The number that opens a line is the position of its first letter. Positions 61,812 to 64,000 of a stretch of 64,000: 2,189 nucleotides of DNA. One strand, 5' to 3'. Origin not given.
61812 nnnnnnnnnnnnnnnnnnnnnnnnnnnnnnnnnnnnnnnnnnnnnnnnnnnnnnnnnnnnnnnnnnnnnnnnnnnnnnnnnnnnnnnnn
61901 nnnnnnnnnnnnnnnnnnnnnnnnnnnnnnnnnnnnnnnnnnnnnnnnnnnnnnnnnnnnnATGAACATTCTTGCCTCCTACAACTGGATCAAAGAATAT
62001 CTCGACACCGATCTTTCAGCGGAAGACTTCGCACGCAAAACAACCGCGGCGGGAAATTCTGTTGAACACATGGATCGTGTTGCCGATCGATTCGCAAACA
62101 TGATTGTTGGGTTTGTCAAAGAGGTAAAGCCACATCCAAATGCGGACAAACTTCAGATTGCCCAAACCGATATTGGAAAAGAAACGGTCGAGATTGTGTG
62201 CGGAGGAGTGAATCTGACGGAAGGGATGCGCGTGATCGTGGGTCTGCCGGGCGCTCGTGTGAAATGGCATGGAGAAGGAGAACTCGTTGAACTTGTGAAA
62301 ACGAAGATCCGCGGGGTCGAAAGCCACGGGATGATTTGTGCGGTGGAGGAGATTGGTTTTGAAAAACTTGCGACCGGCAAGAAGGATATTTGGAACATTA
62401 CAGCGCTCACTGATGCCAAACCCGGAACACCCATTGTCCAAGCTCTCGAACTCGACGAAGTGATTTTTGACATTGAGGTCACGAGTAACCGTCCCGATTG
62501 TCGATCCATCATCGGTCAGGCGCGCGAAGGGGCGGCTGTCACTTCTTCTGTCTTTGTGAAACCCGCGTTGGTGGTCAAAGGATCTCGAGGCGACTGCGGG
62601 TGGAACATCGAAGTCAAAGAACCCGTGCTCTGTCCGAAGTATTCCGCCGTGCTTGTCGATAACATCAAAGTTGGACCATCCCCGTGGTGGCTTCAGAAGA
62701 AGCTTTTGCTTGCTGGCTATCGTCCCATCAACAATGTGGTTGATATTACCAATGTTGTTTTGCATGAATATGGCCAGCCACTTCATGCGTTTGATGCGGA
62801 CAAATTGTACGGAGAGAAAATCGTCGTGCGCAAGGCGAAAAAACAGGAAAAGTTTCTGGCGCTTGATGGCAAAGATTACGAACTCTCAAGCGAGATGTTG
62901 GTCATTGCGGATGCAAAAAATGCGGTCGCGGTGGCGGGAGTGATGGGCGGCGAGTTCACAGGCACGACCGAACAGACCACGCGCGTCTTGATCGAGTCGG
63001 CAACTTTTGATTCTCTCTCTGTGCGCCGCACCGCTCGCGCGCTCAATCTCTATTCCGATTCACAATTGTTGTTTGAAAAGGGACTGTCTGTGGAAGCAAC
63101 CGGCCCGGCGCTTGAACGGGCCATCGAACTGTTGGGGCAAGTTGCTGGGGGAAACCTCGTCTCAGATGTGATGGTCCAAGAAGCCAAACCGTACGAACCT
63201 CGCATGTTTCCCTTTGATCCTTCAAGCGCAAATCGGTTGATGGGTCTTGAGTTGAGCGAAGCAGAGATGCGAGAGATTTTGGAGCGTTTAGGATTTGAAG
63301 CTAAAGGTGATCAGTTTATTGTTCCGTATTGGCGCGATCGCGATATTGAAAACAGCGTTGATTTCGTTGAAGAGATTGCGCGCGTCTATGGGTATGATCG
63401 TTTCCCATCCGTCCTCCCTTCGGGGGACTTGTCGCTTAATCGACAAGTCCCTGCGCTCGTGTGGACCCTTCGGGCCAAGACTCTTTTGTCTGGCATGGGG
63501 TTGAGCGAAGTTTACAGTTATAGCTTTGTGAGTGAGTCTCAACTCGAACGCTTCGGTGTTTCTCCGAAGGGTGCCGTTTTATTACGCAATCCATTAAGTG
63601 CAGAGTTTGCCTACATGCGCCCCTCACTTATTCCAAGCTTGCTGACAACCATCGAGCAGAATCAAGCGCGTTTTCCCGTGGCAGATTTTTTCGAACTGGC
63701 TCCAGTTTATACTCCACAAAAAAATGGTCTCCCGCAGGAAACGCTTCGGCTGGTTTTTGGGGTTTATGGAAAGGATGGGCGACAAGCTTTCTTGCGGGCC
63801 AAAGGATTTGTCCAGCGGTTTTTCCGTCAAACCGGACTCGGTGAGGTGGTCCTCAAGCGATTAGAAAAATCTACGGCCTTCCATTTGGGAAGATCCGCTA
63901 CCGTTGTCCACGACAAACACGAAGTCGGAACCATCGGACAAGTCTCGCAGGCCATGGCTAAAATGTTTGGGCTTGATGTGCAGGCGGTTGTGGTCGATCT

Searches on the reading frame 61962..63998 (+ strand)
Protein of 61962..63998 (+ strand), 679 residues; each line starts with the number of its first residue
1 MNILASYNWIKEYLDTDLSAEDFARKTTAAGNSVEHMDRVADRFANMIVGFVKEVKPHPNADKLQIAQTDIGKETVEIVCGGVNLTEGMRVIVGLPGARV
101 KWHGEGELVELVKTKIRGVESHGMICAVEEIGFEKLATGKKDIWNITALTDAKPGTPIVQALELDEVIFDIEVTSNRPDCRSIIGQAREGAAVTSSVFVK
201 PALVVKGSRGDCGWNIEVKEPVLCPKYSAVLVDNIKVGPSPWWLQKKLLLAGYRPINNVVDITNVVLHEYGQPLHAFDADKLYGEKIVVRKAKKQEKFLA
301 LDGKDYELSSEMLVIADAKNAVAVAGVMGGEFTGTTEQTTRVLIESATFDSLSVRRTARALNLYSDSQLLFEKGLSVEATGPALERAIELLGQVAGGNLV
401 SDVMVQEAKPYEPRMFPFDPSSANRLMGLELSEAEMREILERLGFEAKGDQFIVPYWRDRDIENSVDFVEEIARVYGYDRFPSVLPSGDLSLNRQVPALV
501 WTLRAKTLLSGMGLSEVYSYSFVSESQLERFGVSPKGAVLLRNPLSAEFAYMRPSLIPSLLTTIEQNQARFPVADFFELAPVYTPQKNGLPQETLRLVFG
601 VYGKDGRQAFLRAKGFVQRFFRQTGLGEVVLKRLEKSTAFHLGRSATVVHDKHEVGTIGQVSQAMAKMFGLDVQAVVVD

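Call 66: search_protein_families(library=pfam, proteins=[window:61962-63998:+], max_evalue=0.00001)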
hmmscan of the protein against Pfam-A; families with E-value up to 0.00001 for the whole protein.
window:61962-63998:+ (679 aa): 4 families
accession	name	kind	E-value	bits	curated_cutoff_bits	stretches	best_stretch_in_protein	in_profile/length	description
PF03483.22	B3_4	-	2.5e-65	219.8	29.3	1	224-396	2-174/174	B3/4 domain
PF17759.6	tRNA_synthFbeta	-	4.7e-41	141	22.4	1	482-677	2-209/214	Phenylalanyl tRNA synthetase beta chain CLM domain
PF03484.21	B5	-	8.2e-18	64.8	28.6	1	418-478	3-67/67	tRNA synthetase B5 domain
PF01588.26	tRNA_bind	-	5.9e-16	58.8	27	1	47-139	1-80/96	Putative tRNA binding domain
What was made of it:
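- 61962..64000 (+): pheT (beta subunit), cut off by the window end. An alternative start lies at 61956. Pfam tRNA_bind, B3_4, B5 and tRNA_synthFbeta (call 66).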
